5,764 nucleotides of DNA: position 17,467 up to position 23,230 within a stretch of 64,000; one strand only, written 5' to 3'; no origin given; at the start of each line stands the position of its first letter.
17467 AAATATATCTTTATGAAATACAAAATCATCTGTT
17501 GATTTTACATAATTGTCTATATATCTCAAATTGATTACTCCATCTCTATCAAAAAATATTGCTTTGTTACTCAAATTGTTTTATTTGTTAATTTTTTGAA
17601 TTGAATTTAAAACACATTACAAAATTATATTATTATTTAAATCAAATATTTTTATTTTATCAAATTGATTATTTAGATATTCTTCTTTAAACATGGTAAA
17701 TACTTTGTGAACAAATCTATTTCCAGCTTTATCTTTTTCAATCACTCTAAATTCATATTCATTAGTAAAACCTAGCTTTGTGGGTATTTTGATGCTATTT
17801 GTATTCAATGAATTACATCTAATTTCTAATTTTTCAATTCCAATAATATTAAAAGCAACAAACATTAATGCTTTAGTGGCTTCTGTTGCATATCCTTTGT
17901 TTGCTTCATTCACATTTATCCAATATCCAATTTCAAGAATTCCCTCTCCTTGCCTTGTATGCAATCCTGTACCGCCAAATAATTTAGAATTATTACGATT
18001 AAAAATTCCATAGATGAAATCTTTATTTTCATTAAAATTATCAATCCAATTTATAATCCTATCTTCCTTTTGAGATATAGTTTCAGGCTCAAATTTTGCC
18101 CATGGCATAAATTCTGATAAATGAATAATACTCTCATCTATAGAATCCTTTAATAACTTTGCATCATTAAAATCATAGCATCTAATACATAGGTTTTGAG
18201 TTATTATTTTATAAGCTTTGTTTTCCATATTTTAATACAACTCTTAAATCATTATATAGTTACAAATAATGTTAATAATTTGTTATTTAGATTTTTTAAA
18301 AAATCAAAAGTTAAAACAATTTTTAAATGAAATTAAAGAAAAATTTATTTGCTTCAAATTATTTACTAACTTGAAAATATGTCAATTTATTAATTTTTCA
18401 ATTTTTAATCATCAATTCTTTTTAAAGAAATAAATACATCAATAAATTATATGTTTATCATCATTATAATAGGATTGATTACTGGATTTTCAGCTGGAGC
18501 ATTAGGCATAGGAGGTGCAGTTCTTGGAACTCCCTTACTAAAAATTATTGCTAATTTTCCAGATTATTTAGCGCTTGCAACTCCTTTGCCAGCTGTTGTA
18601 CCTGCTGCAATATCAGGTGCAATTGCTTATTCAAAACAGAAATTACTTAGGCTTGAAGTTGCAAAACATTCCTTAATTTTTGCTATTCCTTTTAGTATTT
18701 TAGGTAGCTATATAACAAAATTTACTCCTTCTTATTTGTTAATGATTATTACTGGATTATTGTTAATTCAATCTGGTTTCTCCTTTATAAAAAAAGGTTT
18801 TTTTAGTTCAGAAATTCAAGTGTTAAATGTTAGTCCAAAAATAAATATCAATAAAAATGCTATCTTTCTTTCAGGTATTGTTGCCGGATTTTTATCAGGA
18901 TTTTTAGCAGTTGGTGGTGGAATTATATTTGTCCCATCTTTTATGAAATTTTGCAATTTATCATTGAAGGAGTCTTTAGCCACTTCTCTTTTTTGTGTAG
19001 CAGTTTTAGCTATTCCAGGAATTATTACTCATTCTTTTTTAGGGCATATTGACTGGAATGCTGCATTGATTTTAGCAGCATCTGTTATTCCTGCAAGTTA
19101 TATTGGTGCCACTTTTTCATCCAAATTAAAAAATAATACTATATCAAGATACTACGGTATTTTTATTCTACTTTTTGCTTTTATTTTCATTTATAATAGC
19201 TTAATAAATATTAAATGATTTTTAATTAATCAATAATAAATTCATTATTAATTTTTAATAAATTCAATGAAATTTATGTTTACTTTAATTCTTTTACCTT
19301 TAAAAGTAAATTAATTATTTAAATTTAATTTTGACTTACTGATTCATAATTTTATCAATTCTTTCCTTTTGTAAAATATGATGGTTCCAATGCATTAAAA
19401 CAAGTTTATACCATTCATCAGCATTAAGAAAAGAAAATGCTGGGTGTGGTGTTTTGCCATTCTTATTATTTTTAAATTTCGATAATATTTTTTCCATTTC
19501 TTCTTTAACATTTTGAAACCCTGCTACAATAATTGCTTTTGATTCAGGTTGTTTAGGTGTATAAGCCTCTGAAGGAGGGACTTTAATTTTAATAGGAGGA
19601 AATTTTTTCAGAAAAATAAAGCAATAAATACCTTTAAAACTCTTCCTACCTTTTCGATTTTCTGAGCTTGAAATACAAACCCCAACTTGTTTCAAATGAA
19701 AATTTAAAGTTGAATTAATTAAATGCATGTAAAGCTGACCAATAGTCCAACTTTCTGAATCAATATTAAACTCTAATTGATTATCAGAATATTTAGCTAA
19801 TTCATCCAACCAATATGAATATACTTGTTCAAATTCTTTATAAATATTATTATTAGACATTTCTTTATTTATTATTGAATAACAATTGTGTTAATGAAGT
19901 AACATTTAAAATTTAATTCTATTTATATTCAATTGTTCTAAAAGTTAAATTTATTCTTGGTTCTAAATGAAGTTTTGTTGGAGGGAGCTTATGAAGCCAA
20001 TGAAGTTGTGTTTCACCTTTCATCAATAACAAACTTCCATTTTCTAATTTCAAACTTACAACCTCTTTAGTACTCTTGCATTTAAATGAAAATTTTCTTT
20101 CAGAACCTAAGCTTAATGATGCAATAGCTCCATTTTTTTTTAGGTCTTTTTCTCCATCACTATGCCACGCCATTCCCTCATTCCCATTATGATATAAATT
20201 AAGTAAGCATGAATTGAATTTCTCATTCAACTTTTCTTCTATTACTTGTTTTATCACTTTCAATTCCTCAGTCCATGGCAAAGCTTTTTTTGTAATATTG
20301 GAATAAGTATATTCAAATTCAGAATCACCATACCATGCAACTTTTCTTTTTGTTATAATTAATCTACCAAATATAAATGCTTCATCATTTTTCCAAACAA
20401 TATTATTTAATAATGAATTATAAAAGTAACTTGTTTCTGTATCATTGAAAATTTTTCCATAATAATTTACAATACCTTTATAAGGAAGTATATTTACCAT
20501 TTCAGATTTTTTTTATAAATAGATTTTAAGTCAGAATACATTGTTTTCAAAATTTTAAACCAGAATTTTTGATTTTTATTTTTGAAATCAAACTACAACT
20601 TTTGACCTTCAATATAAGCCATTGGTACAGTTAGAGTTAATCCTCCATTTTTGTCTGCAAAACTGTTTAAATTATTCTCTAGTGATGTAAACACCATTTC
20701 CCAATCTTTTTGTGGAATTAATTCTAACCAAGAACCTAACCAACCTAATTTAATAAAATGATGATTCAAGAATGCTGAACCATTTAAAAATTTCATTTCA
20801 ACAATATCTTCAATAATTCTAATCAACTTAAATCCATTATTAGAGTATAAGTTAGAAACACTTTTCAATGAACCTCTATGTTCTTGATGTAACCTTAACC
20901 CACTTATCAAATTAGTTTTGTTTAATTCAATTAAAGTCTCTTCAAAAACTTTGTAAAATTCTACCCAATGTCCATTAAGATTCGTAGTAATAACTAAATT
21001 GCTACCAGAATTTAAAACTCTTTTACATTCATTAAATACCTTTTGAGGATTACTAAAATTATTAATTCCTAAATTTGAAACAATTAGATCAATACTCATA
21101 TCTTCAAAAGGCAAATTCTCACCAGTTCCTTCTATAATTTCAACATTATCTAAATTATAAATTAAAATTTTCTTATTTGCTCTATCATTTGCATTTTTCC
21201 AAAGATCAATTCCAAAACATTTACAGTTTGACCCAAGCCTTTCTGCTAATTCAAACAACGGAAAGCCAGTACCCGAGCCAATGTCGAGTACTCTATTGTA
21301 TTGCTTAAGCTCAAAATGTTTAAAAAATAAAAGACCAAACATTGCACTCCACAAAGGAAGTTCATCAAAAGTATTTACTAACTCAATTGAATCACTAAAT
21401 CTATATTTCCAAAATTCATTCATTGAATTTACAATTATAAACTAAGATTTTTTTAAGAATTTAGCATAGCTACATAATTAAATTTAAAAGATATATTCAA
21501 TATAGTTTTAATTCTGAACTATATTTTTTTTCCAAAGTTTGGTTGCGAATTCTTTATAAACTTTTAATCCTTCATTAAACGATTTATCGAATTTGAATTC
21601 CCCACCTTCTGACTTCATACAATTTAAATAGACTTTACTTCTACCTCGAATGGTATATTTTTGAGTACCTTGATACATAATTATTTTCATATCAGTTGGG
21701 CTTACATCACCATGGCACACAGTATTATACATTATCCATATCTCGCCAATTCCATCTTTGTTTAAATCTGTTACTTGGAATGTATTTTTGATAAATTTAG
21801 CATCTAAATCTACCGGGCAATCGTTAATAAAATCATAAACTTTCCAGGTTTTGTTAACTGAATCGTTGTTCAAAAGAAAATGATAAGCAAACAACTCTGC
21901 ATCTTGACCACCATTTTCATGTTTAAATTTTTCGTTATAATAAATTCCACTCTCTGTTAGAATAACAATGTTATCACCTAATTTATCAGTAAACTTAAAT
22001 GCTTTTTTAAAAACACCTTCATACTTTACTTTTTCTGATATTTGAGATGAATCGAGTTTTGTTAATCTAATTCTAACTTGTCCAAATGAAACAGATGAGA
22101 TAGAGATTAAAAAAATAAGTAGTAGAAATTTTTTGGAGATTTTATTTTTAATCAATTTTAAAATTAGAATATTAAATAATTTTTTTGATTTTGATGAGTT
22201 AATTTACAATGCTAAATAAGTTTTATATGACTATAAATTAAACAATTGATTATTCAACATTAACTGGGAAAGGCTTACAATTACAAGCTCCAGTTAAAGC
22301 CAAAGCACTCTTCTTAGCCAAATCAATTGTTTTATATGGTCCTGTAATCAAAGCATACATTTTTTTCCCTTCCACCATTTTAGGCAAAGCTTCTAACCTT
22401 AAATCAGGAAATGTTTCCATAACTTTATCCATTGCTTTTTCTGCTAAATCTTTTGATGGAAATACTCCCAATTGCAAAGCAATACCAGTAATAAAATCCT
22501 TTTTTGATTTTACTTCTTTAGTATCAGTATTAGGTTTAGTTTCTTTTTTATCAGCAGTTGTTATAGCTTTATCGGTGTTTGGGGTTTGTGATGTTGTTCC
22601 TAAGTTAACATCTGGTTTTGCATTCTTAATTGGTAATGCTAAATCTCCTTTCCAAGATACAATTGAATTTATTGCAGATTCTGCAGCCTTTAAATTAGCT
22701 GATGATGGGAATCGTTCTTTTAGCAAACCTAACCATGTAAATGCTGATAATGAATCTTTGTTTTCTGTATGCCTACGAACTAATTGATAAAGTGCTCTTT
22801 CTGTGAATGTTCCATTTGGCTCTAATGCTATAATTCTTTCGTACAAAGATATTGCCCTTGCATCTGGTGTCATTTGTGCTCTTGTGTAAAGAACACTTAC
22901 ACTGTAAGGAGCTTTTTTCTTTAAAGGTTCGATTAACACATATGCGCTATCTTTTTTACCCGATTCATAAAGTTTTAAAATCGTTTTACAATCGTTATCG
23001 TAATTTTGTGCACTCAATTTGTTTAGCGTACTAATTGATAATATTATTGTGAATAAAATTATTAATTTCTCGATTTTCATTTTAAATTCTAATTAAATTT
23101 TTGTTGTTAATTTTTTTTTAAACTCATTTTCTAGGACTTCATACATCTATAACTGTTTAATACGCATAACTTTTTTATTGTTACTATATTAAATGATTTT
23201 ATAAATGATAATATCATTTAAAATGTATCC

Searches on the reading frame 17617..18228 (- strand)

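Call 40: search_protein_families(library=pfam, proteins=[window:17617-18228:-], max_evalue=0.0001)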
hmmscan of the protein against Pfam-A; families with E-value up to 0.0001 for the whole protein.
window:17617-18228:- (203 aa): 3 families
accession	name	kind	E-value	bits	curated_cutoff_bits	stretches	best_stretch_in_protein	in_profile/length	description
PF13302.13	Acetyltransf_3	-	1.9e-20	74.4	25.4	1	39-155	26-138/138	Acetyltransferase (GNAT) domain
PF00583.31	Acetyltransf_1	-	1.8e-06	28.7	20.7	1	49-154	14-116/116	Acetyltransferase (GNAT) family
PF13420.13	Acetyltransf_4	-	1.9e-06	28.4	24.3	1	48-166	27-146/155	Acetyltransferase (GNAT) domain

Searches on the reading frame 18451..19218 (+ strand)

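Call 39: search_protein_families(library=pfam, proteins=[window:18451-19218:+], max_evalue=0.0001)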
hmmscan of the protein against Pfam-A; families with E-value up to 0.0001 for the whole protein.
window:18451-19218:+ (255 aa): 1 family
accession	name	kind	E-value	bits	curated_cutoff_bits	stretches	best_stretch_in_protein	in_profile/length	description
PF01925.25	TauE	-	2e-42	145.9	32.6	1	4-243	1-234/237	Sulfite exporter TauE/SafE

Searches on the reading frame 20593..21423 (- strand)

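Call 39: search_protein_families(library=pfam, proteins=[window:20593-21423:-], max_evalue=0.0001)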
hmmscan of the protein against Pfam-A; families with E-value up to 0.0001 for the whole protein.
window:20593-21423:- (276 aa): 8 families
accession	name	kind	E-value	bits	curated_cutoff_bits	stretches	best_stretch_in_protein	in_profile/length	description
PF13847.12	Methyltransf_31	-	1.1e-20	74.3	27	1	42-147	4-111/145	Methyltransferase domain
PF08241.18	Methyltransf_11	-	1e-19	71.4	21.2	1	46-145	1-95/95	Methyltransferase domain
PF13649.12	Methyltransf_25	-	4.1e-18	66.3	27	1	45-140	1-96/97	Methyltransferase domain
PF01209.24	Ubie_methyltran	-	6.4e-15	55.6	20.1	1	38-145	44-151/233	ubiE/COQ5 methyltransferase family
PF08242.18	Methyltransf_12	-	1.2e-10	42.4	30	1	46-141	1-96/98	Methyltransferase domain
PF13489.12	Methyltransf_23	-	1.8e-09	38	27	1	39-183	20-142/164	Methyltransferase domain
PF01135.25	PCMT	-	1.7e-07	31.6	20.3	1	33-103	65-135/210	Protein-L-isoaspartate(D-aspartate) O-methyltransferase (PCMT)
PF02390.23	Methyltransf_4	-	7.4e-05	22.7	24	0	45-101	5-60/173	Putative methyltransferase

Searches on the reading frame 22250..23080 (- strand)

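Call 39: search_protein_families(library=pfam, proteins=[window:22250-23080:-], max_evalue=0.0001)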
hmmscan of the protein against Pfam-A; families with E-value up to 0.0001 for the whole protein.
window:22250-23080:- (276 aa): 1 family
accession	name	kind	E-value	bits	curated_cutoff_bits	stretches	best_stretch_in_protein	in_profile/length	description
PF05036.18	SPOR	-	3.2e-05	24.6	21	1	200-260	5-62/76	SPOR domain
